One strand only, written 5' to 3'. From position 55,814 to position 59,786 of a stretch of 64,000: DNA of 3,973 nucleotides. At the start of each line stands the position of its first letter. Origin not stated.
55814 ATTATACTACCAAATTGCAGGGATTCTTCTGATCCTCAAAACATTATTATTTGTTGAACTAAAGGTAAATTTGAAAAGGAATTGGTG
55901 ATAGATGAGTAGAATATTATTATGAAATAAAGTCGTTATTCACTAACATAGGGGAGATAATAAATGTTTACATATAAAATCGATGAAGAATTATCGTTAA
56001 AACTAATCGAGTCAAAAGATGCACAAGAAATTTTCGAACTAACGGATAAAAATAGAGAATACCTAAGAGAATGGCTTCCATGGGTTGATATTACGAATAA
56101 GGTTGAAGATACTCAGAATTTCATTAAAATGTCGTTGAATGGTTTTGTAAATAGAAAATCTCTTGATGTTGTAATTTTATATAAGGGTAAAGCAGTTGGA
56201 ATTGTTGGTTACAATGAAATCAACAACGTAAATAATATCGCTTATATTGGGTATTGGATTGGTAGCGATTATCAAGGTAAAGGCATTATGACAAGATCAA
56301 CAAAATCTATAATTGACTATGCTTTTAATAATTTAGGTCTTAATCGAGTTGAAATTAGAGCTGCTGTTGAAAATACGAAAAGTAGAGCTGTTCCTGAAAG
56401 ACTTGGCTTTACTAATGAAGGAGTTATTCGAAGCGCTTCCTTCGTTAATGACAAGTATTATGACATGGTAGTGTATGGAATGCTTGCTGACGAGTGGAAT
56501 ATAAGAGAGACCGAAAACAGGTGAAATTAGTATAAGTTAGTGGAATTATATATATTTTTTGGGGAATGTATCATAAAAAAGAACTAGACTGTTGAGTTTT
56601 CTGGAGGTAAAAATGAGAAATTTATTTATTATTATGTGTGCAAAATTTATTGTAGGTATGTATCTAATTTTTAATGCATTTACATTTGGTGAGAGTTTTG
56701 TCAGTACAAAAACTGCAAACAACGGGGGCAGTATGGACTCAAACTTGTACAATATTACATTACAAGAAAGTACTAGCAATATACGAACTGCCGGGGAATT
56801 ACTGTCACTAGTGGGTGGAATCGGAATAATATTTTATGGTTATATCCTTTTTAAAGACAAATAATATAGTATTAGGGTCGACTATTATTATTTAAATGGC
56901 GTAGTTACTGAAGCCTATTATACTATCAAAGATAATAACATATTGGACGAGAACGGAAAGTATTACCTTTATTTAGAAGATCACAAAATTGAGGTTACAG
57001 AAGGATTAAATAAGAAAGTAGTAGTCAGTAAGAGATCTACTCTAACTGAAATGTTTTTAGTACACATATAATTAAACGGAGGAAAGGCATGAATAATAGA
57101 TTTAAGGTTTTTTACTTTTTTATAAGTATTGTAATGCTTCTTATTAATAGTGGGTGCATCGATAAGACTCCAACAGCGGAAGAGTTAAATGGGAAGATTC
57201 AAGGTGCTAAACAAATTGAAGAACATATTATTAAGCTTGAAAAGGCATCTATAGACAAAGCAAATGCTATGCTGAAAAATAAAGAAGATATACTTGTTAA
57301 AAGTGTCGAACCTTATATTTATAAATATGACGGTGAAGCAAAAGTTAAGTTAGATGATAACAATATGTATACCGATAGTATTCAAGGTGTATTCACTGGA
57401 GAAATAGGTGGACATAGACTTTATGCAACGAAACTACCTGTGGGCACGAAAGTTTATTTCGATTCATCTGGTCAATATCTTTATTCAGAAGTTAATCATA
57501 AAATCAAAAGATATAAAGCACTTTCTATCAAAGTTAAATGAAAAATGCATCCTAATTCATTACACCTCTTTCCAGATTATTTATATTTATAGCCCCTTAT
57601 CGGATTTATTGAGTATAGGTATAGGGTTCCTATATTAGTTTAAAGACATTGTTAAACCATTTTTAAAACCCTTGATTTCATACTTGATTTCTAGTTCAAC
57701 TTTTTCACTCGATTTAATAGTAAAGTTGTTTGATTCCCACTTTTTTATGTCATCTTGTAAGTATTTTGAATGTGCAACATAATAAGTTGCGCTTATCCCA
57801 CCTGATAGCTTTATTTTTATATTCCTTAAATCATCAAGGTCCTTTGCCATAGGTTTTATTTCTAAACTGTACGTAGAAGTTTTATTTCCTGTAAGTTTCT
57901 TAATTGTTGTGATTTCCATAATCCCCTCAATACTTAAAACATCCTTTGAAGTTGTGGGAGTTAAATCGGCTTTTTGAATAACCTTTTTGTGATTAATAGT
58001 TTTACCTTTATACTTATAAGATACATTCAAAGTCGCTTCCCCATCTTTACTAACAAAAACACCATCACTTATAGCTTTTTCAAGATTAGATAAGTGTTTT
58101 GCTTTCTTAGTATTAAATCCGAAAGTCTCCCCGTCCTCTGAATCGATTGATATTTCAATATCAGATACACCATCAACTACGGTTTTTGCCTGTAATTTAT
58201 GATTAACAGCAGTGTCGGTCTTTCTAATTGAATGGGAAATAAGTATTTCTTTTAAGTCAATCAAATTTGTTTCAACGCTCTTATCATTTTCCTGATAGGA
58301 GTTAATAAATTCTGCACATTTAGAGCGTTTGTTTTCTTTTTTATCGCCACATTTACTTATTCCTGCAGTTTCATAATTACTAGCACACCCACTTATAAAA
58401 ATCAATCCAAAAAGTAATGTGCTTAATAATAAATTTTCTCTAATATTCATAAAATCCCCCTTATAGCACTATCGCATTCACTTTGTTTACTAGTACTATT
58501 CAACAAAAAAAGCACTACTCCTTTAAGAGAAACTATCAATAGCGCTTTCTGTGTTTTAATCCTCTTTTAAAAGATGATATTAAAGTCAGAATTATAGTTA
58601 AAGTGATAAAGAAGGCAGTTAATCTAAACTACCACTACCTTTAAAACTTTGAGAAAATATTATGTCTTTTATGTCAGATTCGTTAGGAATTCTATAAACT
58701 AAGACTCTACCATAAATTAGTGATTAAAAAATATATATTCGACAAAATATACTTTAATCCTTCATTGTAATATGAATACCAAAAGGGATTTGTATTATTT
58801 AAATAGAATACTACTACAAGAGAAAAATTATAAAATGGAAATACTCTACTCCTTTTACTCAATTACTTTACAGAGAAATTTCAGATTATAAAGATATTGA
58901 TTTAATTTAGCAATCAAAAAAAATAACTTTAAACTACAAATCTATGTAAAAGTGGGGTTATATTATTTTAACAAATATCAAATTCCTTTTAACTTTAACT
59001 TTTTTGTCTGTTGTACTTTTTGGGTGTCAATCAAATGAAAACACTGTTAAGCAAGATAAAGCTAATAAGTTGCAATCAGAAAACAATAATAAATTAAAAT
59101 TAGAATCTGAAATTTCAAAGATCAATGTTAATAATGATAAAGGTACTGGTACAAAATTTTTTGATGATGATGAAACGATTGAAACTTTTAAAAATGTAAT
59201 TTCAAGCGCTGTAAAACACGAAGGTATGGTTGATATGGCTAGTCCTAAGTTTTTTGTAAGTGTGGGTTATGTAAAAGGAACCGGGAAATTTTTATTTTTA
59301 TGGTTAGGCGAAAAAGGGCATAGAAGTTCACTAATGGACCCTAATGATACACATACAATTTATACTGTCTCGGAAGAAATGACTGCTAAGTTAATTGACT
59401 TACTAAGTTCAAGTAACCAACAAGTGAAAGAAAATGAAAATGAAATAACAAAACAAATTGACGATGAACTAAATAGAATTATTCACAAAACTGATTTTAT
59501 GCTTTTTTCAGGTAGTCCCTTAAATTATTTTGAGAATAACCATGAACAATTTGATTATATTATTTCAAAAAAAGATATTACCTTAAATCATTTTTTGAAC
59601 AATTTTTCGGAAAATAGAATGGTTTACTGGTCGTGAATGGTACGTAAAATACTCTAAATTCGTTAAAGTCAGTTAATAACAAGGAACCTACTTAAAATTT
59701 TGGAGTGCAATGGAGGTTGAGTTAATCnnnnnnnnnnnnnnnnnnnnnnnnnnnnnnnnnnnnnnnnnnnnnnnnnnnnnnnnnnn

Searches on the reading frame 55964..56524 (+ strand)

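Call 4: search_protein_families(library=pfam, max_evalue=0.1, proteins=[window:55964-56524:+])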
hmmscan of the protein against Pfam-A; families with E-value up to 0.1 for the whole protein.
window:55964-56524:+ (186 aa): 6 families
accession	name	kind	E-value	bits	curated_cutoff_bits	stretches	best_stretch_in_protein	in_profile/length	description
PF13302.13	Acetyltransf_3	-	2.5e-25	90.2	25.4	1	10-150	2-138/138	Acetyltransferase (GNAT) domain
PF13420.13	Acetyltransf_4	-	5.1e-15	56.3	24.3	1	12-170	1-155/155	Acetyltransferase (GNAT) domain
PF00583.31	Acetyltransf_1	-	5.2e-14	53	20.7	1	61-149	28-116/116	Acetyltransferase (GNAT) family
PF13523.12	Acetyltransf_8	-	0.00016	21.7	27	1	99-155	86-143/145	Acetyltransferase (GNAT) domain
PF13508.13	Acetyltransf_7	-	0.013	16.3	27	1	70-150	7-83/84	Acetyltransferase (GNAT) domain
PF06437.16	ISN1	-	0.072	12.4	25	1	19-85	239-303/407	IMP-specific 5'-nucleotidase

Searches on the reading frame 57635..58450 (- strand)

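Call 4: search_protein_families(library=pfam, max_evalue=0.1, proteins=[window:57635-58450:-])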
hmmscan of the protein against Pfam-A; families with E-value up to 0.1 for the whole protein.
window:57635-58450:- (271 aa): 2 families
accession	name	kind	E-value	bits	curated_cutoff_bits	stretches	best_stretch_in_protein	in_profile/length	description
PF11976.14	Rad60-SLD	-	0.046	14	23.8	0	98-164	1-63/72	Ubiquitin-2 like Rad60 SUMO-like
PF24641.1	KH_DEAH11_2nd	-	0.084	13.1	27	0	156-188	3-35/75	DEAH11 eukaryotic type KH-domain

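Call 5: search_protein_families(library=ncbifam, max_evalue=0.1, proteins=[window:57635-58450:-])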
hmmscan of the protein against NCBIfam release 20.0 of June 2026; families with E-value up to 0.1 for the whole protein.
window:57635-58450:- (271 aa): 2 families
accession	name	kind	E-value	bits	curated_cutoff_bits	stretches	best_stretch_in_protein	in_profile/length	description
NF006210.0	PRK08335.1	equivalog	0.036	13.3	339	0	22-78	62-121/275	translation initiation factor IF-2B subunit alpha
TIGR04354.1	amphi-Trp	subfamily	0.04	14.2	31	0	242-270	36-64/67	amphi-Trp domain-containing protein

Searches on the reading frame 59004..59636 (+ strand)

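Call 4: search_protein_families(library=pfam, max_evalue=0.1, proteins=[window:59004-59636:+])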
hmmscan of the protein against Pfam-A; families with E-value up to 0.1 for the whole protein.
window:59004-59636:+ (210 aa): 1 family
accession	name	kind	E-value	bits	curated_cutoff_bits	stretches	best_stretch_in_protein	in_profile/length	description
PF23992.1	Pam3_gp32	-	0.076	13.4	27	0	133-173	35-72/108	Phage Pam3 gp32-like protein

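Call 5: search_protein_families(library=ncbifam, max_evalue=0.1, proteins=[window:59004-59636:+])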
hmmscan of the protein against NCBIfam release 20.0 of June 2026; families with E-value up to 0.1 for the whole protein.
window:59004-59636:+ (210 aa): 2 families
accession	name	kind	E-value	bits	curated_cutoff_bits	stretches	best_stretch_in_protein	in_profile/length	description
NF038291.1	rep_pAB02_ORF2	subfamily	0.019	15.3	85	0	123-162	68-107/172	plasmid replication DNA-binding protein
TIGR01004.2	PulS_OutS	equivalog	0.05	13.7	75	0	2-24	5-24/115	type II secretion system pilot lipoprotein GspS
